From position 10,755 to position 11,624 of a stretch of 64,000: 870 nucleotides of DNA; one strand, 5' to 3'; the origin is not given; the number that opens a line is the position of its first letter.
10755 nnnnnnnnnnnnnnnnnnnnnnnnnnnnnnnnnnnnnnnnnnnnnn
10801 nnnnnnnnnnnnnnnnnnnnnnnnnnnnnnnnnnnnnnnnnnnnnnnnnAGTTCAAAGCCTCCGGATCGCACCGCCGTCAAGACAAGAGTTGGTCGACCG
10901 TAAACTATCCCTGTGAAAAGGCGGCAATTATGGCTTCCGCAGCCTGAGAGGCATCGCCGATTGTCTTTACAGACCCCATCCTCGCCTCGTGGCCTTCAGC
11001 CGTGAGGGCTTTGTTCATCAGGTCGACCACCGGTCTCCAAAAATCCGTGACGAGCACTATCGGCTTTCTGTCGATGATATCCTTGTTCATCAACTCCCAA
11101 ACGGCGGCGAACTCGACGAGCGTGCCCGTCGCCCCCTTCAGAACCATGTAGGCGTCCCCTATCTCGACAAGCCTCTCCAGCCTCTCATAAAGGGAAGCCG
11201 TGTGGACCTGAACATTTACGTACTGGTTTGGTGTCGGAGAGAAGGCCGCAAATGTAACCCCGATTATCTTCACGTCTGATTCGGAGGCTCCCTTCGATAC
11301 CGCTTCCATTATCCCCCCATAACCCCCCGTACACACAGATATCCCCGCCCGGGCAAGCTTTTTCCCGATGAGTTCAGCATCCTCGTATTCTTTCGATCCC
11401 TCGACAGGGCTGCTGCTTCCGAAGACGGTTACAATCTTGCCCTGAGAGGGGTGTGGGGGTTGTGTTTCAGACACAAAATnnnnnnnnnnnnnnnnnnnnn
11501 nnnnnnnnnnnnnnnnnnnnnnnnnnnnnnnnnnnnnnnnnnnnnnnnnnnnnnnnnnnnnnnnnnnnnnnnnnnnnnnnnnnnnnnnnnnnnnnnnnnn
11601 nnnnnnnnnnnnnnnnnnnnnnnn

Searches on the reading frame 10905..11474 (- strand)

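Call 24: search_protein_families(library=pfam, proteins=[window:10905-11474:-], max_evalue=0.00001)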
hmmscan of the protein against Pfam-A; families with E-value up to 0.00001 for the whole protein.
window:10905-11474:- (189 aa): 2 families
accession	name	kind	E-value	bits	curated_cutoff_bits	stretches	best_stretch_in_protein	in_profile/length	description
PF18306.6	LDcluster4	-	6.1e-18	65.3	26.3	1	14-133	3-120/151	SLOG cluster4 family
PF03641.19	Lysine_decarbox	-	3.6e-15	56.8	27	1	56-177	1-126/131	Possible lysine decarboxylase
